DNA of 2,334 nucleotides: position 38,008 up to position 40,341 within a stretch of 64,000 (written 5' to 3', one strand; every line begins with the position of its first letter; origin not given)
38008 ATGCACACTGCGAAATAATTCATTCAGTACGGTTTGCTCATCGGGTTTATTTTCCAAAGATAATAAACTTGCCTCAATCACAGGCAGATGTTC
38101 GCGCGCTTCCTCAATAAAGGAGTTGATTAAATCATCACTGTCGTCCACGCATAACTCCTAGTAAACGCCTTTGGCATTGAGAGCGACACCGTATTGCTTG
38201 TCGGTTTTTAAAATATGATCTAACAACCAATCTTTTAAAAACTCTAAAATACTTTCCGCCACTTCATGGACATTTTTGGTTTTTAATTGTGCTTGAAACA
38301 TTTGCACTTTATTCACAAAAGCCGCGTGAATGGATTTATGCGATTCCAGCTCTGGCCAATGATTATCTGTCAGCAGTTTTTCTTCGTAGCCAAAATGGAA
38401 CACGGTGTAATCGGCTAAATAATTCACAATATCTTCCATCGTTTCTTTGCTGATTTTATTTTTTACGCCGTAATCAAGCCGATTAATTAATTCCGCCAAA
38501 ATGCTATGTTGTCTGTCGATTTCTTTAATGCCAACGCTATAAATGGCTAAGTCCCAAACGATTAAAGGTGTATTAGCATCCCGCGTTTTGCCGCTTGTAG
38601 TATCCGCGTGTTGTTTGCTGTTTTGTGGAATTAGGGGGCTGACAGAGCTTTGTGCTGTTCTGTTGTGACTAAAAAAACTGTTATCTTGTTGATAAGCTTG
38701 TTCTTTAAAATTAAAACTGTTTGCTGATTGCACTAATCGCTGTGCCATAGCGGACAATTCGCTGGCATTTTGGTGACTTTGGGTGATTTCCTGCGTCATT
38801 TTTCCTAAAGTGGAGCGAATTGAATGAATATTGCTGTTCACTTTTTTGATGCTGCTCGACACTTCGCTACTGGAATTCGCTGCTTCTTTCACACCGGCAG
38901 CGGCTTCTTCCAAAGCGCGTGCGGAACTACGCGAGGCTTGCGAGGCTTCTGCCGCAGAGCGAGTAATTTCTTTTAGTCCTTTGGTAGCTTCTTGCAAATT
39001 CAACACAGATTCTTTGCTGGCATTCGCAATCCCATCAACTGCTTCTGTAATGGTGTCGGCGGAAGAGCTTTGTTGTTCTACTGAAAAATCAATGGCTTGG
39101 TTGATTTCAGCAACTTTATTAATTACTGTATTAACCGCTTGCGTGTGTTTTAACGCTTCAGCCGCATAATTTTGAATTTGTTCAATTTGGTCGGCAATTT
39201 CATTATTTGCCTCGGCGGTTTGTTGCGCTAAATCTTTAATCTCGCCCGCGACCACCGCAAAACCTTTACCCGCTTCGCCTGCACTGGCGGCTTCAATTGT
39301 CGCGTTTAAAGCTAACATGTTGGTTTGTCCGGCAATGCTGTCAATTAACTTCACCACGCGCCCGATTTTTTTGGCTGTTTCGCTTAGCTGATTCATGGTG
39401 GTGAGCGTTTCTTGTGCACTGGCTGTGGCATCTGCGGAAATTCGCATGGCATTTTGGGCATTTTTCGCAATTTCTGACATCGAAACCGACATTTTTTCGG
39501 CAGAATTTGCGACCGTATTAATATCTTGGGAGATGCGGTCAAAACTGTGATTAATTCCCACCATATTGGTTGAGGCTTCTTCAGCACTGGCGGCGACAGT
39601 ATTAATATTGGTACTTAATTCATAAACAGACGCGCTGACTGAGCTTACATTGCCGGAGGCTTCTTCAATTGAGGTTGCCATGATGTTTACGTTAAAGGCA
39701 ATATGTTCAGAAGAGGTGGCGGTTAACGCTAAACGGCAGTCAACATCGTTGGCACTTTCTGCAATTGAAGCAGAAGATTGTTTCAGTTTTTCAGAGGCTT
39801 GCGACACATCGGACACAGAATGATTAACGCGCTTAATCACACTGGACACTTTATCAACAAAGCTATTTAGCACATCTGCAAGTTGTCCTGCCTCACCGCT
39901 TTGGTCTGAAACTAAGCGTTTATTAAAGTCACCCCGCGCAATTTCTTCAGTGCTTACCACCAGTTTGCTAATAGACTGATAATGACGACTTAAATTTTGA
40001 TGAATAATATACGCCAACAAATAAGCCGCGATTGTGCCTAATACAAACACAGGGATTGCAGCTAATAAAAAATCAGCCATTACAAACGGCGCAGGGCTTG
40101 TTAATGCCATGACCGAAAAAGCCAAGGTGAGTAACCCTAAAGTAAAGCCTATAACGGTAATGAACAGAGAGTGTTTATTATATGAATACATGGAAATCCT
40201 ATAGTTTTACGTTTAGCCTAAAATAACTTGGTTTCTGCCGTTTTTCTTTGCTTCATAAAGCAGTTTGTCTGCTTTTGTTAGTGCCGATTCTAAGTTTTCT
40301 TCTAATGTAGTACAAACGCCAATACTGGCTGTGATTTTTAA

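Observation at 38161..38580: Hemerythrin domain fused to the C-terminus of a cytoplasmic-sensing MCP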

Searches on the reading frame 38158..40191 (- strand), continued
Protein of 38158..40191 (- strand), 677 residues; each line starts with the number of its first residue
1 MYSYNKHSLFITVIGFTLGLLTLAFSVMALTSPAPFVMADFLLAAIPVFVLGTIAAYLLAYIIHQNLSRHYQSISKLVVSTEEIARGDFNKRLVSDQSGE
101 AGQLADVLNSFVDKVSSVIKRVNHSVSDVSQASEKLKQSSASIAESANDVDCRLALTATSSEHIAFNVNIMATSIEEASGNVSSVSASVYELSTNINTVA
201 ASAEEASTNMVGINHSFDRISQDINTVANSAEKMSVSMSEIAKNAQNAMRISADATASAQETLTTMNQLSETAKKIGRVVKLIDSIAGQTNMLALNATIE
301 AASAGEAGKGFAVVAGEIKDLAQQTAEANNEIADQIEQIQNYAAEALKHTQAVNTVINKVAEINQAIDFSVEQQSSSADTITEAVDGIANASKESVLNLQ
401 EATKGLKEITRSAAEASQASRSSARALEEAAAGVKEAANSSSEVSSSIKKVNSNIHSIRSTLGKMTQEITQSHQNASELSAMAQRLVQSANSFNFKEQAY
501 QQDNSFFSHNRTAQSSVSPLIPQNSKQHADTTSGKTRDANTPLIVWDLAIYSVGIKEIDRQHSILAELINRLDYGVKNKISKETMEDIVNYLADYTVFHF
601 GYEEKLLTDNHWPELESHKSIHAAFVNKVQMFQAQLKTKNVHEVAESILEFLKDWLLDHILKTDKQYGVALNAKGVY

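Call 75: find_encoding_contigs(protein=P0092, flank=8000, max_places=1)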
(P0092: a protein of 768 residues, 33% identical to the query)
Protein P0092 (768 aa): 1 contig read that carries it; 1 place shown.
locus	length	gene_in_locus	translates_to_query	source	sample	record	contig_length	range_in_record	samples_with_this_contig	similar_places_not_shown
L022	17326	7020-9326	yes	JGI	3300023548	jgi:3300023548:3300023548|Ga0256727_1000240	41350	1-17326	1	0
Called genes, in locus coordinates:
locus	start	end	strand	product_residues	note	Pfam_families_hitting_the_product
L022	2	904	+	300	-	?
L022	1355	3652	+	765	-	PF00672:HAMP, PF00015:MCPsignal, PF01814:Hemerythrin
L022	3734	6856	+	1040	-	PF01627:Hpt, PF02895:H-kinase_dim (weak), PF02518:HATPase_c, PF01584:CheW, PF00072:Response_reg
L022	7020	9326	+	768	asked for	PF13675:PilJ, PF00672:HAMP, PF00015:MCPsignal, PF01814:Hemerythrin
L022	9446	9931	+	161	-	PF01584:CheW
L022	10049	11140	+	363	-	PF00072:Response_reg, PF01339:CheB_methylest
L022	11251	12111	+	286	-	PF03705:CheR_N, PF01739:CheR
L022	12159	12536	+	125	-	PF00072:Response_reg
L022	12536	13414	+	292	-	PF08668:HDOD, PF01966:HD (weak)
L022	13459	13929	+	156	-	PF13690:CheX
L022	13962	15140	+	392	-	PF01841:Transglut_core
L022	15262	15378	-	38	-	-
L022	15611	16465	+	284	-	PF12849:PBP_like_2, PF13531:SBP_bac_11 (faint), PF12727:PBP_like (weak)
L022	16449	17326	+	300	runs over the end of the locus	PF00528:BPD_transp_1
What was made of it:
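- A distant Hr-MCP cluster (L022) has a CheY-like REC, HDOD and CheX as output (call 75).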

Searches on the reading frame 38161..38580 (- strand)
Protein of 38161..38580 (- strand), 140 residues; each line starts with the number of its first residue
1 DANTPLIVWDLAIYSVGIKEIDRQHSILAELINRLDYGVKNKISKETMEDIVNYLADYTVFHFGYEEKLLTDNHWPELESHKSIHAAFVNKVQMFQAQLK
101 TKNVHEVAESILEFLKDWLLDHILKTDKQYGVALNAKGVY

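Call 4: search_protein_families(library=ncbifam, proteins=[window:38161-38580:-], max_evalue=0.01)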
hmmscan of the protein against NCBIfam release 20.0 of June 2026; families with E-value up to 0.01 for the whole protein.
window:38161-38580:- (140 aa): 4 families
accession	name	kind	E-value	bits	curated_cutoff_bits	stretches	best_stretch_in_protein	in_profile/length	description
NF033749.1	bact_hemeryth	subfamily_domain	1.2e-34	119.2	84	1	7-135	2-129/129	bacteriohemerythrin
TIGR02481.1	hemeryth_dom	domain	5.1e-33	113.8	51.75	1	14-131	6-123/126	hemerythrin domain-containing protein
NF002007.0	PRK00808.1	equivalog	6.6e-28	97.8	109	1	7-133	4-126/156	bacteriohemerythrin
TIGR00058.1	Hemerythrin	subfamily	1e-11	45.4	131.85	1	8-130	6-111/115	hemerythrin family non-heme iron protein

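Call 5: search_solved_structures(query=window:38161-38580:-, show_alignments=4, max_evalue=0.001)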
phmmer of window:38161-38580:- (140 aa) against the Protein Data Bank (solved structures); distinct sequences matched with E-value up to 0.001: 10.
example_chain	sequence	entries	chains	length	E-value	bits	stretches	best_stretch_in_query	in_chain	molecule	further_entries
2avk_A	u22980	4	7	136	1.6e-20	76.9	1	16-139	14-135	hemerythrin-like domain protein DcrH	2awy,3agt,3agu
2awc_A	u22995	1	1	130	2.3e-20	76.4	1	18-139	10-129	hemerythrin-like domain protein DcrH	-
3waq_A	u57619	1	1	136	1.6e-19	73.7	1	16-139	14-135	Hemerythrin-like domain protein DcrH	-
3whn_A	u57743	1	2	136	1.7e-19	73.6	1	16-139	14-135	Hemerythrin-like domain protein DcrH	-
4xpx_A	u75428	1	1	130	2.3e-12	50.5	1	6-136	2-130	Bacteriohemerythrin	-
4xpw_A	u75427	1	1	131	7e-12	49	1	6-136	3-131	Bacteriohemerythrin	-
4xq1_A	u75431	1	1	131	9.7e-12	48.5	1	6-136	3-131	Bacteriohemerythrin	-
4xpy_A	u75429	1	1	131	9.8e-12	48.5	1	6-136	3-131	Bacteriohemerythrin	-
1a7d_A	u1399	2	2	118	1.3e-05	28.7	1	43-130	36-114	MYOHEMERYTHRIN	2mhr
1a7e_A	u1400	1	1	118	0.00012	25.5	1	43-130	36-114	MYOHEMERYTHRIN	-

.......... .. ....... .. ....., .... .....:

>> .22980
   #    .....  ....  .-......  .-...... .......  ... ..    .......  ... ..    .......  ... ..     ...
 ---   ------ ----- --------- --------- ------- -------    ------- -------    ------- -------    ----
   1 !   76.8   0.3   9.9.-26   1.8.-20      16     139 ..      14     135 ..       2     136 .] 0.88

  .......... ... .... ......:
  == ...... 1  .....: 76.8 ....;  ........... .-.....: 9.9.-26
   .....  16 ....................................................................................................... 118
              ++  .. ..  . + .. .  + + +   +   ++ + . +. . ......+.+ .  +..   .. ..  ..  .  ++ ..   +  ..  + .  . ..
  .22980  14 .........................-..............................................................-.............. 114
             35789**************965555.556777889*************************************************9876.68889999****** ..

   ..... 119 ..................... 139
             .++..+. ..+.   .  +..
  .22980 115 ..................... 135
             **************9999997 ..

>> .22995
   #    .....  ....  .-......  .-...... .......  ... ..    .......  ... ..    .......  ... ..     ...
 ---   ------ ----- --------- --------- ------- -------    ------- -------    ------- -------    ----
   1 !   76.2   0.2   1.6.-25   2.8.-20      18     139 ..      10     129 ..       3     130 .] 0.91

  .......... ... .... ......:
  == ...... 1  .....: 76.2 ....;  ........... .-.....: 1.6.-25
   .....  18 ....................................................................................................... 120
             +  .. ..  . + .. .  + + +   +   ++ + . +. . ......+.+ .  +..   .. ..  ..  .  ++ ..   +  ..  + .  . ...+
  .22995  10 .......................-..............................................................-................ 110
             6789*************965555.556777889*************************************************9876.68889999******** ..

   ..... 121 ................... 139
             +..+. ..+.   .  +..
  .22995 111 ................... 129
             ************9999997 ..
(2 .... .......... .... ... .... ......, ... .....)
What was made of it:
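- Checked: The best solved relative is DcrH-Hr (2avk, E=1.6e-20, call 5).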

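Call 48: predict_structure(alignment_id=A1)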
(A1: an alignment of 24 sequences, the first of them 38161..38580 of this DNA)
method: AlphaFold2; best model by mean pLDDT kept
length: 140 residues; sequences in the alignment: 24
mean_pLDDT: 93.5   pTM: 0.86
mean pLDDT of the five models: 93.5, 93.1, 93.0, 91.1, 90.7
residues with pLDDT >= 90: 126; 70-90: 13; 50-70: 1; < 50: 0
segments of 3 or more residues with pLDDT < 50: none
pLDDT, mean of each block of 10 residues (from residue 1): 86 96 97 94 92 93 98 97 94 90 91 92 94 96
secondary structure, 60 per line:
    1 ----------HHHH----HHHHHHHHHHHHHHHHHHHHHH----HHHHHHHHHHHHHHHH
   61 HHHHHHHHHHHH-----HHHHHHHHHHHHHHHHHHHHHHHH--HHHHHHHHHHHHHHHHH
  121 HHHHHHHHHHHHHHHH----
elements in order: H11-14 H19-40 H45-72 H78-101 H104-136

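Call 51: fold_search(model_id=the predicted structure, library=pdb)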
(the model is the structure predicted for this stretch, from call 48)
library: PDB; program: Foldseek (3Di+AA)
matches with E <= 10: 211; with E <= 0.001: 8
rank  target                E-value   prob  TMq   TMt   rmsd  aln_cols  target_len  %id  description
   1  2avk                  2.9e-07  1.00  0.89  0.94   1.4       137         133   35  met-azido-DcrH-Hr (released 2006-08-08)
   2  2awc                  7.2e-07  1.00  0.87  0.93   1.5       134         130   35  deoxy-DcrH-Hr (released 2006-08-15)
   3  3waq                  1.1e-06  1.00  0.89  0.93   1.4       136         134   34  Hemerythrin-like domain of DcrH I119E mutant (met) (released 2014-03-19)
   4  3whn_A                8.9e-06  1.00  0.88  0.92   1.7       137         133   34  Hemerythrin-like domain of DcrH I119H mutant (met) (released 2014-02-26)
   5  4xq1                  3.1e-05  1.00  0.82  0.87   1.8       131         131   24  Crystal structure of hemerythrin: L114A mutant (released 2015-04-29)
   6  4xpy                  4.4e-05  1.00  0.82  0.87   1.9       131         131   24  Crystal structure of hemerythrin : L114Y mutant (released 2015-04-29)
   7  4xpw                  4.9e-05  1.00  0.82  0.87   1.9       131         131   24  Crystal structures of Leu114F mutant (released 2015-04-29)
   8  4xpx                  9.4e-05  1.00  0.80  0.86   1.9       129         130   25  Crystal structure of hemerythrin:wild-type (released 2015-04-29)
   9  1a7e                  1.9e-02  1.00  0.68  0.80   3.0       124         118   22  HYDROXOMET MYOHEMERYTHRIN FROM THEMISTE ZOSTERICOLA (released 1998-10-14)
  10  2mhr                  1.9e-02  1.00  0.66  0.77   2.6       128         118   22  STRUCTURE OF MYOHEMERYTHRIN IN THE AZIDOMET STATE AT 1.7(SLASH)1.3 ANGSTROMS RESOLUTION (released 1987-10-16)
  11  1i4y_A                3.2e-02  1.00  0.64  0.78   3.0       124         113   22  THE CRYSTAL STRUCTURE OF PHASCOLOPSIS GOULDII WILD TYPE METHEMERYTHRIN (released 2001-03-21)
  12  1hmd_A                3.4e-02  1.00  0.63  0.77   3.0       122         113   24  THE STRUCTURE OF DEOXY AND OXY HEMERYTHRIN AT 2.0 ANGSTROMS RESOLUTION (released 1992-01-15)
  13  2hmq_A                3.4e-02  1.00  0.62  0.75   3.2       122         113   23  THE STRUCTURES OF MET AND AZIDOMET HEMERYTHRIN AT 1.66 ANGSTROMS RESOLUTION (released 1992-01-15)
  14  1i4z_A                6.5e-02  1.00  0.60  0.72   3.7       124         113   21  THE CRYSTAL STRUCTURE OF PHASCOLOPSIS GOULDII L98Y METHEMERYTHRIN (released 2001-03-21)
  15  8dz8_F                5.9e-01  0.66  0.38  0.50   4.4       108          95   12  Neoleukin 4, a de novo designed IL-4 mimetic (released 2023-03-29)
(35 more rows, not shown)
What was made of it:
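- Closest known: DcrH of Desulfovibrio vulgaris. Same: The Hr domains share 35% identity and the predicted fold has TM 0.89-0.94 and rmsd 1.4 A (calls 5, 51).
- The predicted structure matches DcrH-Hr (calls 48, 51).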

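Call 72: search_protein_representatives(protein=window:38161-38580:-)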
Query: 140 residues. Proteins with E-value up to 0.001 (for the whole library): 19797; up to 1e-10: 6076; up to 1e-30: 18. The best 150 are listed.
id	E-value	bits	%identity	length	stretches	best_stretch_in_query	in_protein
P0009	5.5e-65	233.9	77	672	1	4-140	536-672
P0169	3.9e-52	192.3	38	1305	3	6-139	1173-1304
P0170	2.2e-47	176.9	28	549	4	13-131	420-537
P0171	6.5e-40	152.7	40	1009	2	5-139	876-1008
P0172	1.3e-39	151.7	39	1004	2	8-134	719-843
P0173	1.4e-38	148.4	36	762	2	8-140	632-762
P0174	9.1e-38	145.8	35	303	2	16-130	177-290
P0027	3.6e-36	140.6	50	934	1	5-139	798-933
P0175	9.2e-36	139.3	38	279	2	4-134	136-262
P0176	5.0e-35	136.9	37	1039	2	6-139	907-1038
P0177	8.0e-34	133.0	29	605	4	11-134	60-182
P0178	1.2e-33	132.5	36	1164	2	6-133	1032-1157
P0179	2.6e-33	131.3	36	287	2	13-133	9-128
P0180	2.6e-33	131.3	34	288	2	13-137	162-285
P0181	6.3e-33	130.1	35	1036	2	13-132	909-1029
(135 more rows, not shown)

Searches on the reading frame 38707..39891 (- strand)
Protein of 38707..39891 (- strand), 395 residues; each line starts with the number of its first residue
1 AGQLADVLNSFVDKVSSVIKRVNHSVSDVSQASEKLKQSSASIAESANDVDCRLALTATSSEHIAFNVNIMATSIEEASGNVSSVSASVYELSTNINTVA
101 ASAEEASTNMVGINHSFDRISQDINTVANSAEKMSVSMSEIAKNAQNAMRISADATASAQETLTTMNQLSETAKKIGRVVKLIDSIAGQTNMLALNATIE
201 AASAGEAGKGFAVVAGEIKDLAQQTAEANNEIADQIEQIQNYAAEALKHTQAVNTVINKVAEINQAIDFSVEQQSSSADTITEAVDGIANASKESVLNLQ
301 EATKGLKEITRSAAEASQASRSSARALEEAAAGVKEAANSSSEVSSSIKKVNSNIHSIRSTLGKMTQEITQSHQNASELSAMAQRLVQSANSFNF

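Call 71: search_solved_structures(query=window:38707-39891:-, show_alignments=2, max_evalue=1e-8)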
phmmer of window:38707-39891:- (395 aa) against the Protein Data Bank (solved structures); distinct sequences matched with E-value up to 1e-8: 13.
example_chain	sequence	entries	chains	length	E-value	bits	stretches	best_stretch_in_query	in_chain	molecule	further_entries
3zx6_A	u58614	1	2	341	9.1e-21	78.1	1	62-350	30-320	HAMP, METHYL-ACCEPTING CHEMOTAXIS PROTEIN I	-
2ch7_A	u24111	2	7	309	9.6e-20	74.8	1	62-361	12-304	METHYL-ACCEPTING CHEMOTAXIS PROTEIN | Methyl-accepting chemotaxis protein 2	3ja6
2ch7_B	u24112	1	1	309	3e-19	73.1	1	63-361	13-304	METHYL-ACCEPTING CHEMOTAXIS PROTEIN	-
3ja6_H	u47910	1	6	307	3.7e-19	72.9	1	63-360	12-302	Methyl-accepting chemotaxis protein 2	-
6s1k_E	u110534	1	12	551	6.7e-19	72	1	87-347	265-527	Methyl-accepting chemotaxis protein I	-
1qu7_A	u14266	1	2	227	2.6e-18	70.1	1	124-334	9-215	METHYL-ACCEPTING CHEMOTAXIS PROTEIN I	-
31cj_A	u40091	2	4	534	2.8e-18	70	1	84-330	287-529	Aerotaxis receptor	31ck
8c5v_I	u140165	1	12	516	7.1e-18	68.6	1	87-333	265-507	Methyl-accepting chemotaxis protein I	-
3g67_A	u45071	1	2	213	3.2e-16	63.2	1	104-308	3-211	Methyl-accepting chemotaxis protein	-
3g6b_A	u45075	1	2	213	4.5e-16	62.7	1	104-308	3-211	Methyl-accepting chemotaxis protein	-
4jpb_B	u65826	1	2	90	3.2e-15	59.9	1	166-245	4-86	Methyl-accepting chemotaxis protein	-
3ur1_C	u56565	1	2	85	1.9e-14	57.4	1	168-242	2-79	Methyl-accepting chemotaxis protein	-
6s18_A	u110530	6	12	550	1.3e-13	54.7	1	82-327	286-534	Aromatic acid chemoreceptor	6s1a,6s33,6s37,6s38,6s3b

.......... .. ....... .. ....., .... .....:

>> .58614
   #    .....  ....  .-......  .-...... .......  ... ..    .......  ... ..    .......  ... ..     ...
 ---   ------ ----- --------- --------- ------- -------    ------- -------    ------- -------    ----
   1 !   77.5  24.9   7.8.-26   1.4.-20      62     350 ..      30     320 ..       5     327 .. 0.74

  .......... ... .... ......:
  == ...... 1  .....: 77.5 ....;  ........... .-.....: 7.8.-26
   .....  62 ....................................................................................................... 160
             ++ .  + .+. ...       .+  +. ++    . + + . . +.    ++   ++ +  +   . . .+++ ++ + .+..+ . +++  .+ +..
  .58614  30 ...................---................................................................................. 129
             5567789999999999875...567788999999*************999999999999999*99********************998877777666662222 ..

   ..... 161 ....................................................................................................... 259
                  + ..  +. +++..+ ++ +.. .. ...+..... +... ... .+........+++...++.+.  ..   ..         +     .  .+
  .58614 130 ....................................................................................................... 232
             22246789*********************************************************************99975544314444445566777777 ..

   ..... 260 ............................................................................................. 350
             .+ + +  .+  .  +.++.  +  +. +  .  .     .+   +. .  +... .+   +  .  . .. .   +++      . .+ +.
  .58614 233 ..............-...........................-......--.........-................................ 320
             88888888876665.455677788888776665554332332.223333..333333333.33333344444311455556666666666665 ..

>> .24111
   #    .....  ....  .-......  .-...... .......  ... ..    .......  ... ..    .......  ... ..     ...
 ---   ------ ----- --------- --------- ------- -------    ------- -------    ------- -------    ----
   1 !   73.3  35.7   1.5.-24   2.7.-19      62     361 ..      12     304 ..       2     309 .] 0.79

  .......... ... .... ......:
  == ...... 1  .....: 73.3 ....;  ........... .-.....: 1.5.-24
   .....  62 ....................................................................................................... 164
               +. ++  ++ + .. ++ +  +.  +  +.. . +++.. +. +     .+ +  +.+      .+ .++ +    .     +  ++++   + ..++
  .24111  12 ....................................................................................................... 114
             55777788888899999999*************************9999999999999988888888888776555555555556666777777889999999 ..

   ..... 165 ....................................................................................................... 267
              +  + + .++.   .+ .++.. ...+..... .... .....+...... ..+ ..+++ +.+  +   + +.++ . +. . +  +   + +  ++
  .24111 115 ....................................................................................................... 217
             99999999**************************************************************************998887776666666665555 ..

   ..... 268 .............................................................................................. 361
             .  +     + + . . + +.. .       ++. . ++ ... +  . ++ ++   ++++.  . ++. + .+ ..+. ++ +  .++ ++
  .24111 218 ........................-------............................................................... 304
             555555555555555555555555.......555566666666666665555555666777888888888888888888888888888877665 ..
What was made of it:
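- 38719..39846 (-): MCP cytoplasmic signalling hairpin (residues 116-491). The tip lies near G305 in the invariant segment ~287-325. There is one strict methylation-consensus site at residue 256 and several near matches. The alignment to 44H Tm1143 covers only residues 162-461 (call 71).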
